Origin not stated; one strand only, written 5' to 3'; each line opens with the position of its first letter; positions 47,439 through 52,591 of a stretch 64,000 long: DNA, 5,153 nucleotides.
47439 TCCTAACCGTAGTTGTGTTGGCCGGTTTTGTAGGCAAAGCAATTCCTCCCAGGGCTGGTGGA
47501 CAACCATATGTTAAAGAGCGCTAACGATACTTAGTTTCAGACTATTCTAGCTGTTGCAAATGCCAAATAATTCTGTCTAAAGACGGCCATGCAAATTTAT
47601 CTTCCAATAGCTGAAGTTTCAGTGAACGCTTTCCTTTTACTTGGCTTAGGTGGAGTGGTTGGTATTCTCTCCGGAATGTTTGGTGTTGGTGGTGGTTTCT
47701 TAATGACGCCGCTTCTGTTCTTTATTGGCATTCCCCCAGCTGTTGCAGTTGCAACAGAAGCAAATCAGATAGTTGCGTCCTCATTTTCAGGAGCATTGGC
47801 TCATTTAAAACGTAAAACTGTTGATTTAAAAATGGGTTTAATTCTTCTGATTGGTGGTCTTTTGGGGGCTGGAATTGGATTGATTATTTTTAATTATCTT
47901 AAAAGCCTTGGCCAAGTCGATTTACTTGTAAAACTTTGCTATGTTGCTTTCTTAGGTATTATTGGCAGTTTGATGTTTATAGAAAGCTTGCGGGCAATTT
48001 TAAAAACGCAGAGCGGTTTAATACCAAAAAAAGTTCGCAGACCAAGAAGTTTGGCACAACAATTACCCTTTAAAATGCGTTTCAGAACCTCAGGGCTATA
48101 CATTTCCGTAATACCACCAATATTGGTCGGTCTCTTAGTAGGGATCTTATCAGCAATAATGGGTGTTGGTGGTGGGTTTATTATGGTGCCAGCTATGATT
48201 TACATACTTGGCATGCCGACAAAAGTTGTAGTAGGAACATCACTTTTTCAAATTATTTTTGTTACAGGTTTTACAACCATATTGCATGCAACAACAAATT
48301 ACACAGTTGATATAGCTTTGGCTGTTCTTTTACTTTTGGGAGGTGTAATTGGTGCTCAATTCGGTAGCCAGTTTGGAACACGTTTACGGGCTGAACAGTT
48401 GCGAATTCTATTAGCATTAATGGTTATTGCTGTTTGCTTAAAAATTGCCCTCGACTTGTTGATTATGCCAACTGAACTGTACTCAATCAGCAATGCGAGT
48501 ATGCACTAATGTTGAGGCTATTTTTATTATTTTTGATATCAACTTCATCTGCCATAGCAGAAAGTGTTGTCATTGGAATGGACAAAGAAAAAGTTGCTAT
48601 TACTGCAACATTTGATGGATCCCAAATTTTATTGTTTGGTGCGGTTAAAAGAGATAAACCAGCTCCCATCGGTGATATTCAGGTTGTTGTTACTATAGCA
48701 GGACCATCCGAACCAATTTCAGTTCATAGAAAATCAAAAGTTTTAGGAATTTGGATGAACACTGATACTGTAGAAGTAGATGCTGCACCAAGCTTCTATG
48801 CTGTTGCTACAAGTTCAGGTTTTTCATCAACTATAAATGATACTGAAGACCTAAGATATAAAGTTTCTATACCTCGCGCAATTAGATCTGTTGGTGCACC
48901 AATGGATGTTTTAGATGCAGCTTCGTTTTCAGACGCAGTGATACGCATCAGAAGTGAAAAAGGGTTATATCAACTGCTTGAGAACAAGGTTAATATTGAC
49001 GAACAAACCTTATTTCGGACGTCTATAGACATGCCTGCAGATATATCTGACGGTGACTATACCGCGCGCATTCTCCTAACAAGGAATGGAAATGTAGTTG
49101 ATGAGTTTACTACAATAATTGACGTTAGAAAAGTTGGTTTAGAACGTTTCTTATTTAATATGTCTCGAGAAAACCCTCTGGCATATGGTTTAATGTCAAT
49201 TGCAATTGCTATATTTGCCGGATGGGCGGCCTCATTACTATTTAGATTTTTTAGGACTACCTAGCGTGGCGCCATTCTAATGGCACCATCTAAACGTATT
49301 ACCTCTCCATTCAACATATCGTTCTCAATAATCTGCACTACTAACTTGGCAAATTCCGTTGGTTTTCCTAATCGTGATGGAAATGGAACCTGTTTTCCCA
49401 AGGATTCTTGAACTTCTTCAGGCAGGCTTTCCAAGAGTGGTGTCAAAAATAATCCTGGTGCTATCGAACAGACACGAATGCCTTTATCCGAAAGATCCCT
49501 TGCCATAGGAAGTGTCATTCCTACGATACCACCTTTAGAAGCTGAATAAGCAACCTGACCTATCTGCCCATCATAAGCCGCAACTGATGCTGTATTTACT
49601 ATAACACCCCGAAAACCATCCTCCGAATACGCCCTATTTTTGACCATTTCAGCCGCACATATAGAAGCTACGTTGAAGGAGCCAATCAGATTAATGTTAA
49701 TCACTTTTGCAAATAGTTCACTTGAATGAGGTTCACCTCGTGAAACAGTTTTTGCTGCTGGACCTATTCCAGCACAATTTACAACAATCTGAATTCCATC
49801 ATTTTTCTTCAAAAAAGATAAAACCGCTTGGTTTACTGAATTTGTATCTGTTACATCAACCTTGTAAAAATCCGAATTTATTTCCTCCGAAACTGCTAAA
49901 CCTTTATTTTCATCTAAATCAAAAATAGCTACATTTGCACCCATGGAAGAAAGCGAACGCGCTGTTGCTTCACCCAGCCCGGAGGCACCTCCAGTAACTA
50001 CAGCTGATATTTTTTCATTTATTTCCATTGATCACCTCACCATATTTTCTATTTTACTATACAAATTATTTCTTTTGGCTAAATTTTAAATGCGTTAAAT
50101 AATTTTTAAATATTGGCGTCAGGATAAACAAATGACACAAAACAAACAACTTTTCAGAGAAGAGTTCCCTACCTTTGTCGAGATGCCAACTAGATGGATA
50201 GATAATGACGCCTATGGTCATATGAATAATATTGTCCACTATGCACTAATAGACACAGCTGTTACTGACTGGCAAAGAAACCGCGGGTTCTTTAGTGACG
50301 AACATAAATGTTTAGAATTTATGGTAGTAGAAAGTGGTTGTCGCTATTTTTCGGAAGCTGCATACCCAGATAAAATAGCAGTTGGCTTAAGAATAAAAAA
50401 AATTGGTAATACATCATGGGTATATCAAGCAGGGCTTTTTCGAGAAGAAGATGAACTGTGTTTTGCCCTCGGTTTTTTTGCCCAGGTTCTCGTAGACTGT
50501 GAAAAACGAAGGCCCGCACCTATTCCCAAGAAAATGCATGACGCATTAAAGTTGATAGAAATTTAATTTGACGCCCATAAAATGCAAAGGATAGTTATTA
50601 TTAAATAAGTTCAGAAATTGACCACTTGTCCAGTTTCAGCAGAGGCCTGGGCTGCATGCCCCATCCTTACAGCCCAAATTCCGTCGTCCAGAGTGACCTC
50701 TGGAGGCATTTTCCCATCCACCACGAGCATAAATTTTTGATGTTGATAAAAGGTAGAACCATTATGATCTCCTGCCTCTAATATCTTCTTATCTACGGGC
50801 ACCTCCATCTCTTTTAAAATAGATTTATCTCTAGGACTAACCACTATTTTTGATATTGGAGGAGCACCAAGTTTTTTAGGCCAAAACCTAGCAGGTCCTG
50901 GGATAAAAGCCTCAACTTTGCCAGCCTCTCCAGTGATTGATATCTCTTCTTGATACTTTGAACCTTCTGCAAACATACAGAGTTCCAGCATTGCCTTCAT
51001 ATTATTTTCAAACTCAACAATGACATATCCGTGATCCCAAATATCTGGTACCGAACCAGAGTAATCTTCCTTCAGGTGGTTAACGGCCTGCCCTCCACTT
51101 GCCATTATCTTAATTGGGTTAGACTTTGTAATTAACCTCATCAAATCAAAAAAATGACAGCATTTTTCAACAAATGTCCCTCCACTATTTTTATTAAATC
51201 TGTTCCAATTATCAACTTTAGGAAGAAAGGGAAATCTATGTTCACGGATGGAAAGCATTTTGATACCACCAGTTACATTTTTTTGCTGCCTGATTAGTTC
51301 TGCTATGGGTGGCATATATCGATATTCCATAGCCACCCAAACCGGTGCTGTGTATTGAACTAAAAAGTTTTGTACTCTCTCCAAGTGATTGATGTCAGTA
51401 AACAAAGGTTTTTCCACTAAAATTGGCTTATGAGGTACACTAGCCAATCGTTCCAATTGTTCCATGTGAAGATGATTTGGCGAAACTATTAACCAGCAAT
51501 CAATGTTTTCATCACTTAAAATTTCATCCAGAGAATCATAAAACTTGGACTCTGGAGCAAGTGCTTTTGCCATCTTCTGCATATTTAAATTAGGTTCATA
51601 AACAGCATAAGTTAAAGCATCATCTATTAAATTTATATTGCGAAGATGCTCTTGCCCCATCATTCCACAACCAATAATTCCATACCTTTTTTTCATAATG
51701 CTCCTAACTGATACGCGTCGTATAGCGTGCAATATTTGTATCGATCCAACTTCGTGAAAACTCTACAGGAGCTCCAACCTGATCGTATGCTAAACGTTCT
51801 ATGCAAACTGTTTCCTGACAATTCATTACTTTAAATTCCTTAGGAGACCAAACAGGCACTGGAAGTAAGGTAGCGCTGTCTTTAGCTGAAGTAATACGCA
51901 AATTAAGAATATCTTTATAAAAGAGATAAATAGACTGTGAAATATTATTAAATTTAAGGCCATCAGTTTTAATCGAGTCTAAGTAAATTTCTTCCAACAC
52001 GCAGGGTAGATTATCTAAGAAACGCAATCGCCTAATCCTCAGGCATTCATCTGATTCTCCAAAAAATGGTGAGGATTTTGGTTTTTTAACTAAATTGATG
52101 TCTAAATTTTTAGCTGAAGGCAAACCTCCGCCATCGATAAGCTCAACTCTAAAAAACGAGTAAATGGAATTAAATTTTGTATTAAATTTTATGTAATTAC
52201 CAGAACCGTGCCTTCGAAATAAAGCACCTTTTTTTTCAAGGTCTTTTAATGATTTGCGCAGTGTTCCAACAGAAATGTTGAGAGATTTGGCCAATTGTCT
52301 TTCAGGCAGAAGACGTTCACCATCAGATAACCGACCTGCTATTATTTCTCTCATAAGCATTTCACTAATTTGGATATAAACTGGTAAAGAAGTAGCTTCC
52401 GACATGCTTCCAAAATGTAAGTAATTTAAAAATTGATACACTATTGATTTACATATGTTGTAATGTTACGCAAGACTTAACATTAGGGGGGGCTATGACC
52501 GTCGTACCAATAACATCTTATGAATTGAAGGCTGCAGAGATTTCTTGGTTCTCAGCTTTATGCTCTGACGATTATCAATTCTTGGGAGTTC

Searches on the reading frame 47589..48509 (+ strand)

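Call 62: search_protein_families(library=pfam, proteins=[window:47589-48509:+], max_evalue=0.00001)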
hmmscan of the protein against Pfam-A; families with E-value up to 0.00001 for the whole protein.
window:47589-48509:+ (306 aa): 1 family
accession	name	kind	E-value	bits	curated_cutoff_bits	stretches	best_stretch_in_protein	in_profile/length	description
PF01925.25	TauE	-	7.9e-52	176.7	32.6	1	17-285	1-236/237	Sulfite exporter TauE/SafE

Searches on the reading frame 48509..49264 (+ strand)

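Call 62: search_protein_families(library=pfam, proteins=[window:48509-49264:+], max_evalue=0.00001)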
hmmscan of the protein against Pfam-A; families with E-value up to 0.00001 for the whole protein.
window:48509-49264:+ (251 aa): 1 family
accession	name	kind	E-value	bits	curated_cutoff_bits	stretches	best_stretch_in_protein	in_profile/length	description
PF09608.15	Alph_Pro_TM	-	2.1e-77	260.4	24.5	1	20-246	2-226/227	Putative transmembrane protein (Alph_Pro_TM)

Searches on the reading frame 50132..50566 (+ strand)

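Call 62: search_protein_families(library=pfam, proteins=[window:50132-50566:+], max_evalue=0.00001)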
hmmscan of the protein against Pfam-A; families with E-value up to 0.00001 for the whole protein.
window:50132-50566:+ (144 aa): 2 families
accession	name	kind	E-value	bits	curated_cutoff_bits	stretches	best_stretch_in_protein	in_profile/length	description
PF13279.12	4HBT_2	-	9.6e-14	52.3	25.5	1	21-139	2-122/122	Thioesterase-like superfamily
PF03061.28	4HBT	-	2.4e-10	41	20.6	1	28-110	1-78/79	Thioesterase superfamily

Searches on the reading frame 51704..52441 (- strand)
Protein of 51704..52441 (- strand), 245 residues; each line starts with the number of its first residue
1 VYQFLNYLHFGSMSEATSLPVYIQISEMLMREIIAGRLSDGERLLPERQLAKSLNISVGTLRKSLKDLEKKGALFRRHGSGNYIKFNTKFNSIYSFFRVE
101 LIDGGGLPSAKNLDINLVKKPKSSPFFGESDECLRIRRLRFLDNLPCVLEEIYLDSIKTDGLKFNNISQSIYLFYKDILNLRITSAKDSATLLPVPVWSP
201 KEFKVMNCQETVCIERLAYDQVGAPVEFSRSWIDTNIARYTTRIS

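Call 5: search_protein_families(library=pfam, proteins=[window:51704-52441:-])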
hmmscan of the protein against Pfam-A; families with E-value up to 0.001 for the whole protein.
window:51704-52441:- (245 aa): 5 families
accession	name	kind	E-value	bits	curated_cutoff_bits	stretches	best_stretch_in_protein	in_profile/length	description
PF00392.27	GntR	-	2.5e-13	49.9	27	1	23-84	3-64/64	Bacterial regulatory proteins, gntR family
PF07702.18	UTRA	-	2.9e-13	50.3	23.8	1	129-235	30-137/141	UTRA domain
PF13412.12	HTH_24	-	0.00012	22.1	21.9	1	48-72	21-45/48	Winged helix-turn-helix DNA-binding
PF08220.18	HTH_DeoR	-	0.00031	20.9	21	1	49-81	19-51/57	DeoR-like helix-turn-helix domain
PF13551.12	HTH_29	-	0.00077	19.9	28.1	0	48-84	16-54/64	Winged helix-turn helix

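Call 29: search_protein_families(library=ncbifam, proteins=[window:51704-52441:-])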
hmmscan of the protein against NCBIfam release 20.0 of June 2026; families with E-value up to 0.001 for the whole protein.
window:51704-52441:- (245 aa): 21 families
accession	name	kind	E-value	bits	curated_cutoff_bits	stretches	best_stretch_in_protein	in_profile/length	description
TIGR03337.1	phnR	equivalog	1.1e-16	61.2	296.75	1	21-228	2-214/231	phosphonate utilization transcriptional regulator PhnR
NF041547.1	GntR_LSA1692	equivalog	1.2e-14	54.6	275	1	21-232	2-218/233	GntR family transcriptional regulator, LSA1692 subfamily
NF052286.1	ecto_TF_EhuR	exception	2.2e-13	49.6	480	1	16-87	7-78/458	MocR-like ectoine utilization transcription factor EhuR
NF008491.0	PRK11402.1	subfamily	7.5e-13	48.5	269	1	16-239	7-235/243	GntR family transcriptional regulator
NF007292.0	PRK09764.1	equivalog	1.4e-12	47.3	281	1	18-241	3-231/240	GntR family transcriptional regulator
NF007001.0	PRK09464.1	equivalog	4.1e-12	46.3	330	1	25-87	15-77/254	pyruvate dehydrogenase complex transcriptional repressor PdhR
TIGR02404.1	trehalos_R_Bsub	equivalog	7.8e-12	45.3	211.95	1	22-195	2-182/233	trehalose operon repressor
NF052282.1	PLP_TF_PdxR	equivalog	8.1e-12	44.9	320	1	20-88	1-69/448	MocR-like pyridoxine biosynthesis transcription factor PdxR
TIGR02325.1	C_P_lyase_phnF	equivalog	3.4e-11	43.1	156.8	1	17-231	5-225/238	phosphonate metabolism transcriptional regulator PhnF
NF047563.1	modulin_PmtR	equivalog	3.9e-11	43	200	1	15-87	7-79/125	PSM export ABC transporter transcriptional regulator PmtR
NF052441.1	TransRegRv0792c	equivalog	1.6e-10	40.7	400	1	17-227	13-229/260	Rv0792c family HTH-type transcriptional regulator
TIGR02018.2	his_ut_repres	equivalog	2.1e-09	37.1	220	1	22-87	1-66/226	histidine utilization transcriptional repressor HutC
NF052290.2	MocR_like_YczR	exception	4.1e-09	35.7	487.4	1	16-88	16-87/458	MocR-like transcription factor YczR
NF007741.0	PRK10421.1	equivalog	4.3e-09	36.1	311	1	28-88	15-75/262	transcriptional regulator LldR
NF007486.0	PRK10079.1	equivalog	1.2e-07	31.8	363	1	16-232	7-229/241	phosphonate metabolism transcriptional regulator PhnF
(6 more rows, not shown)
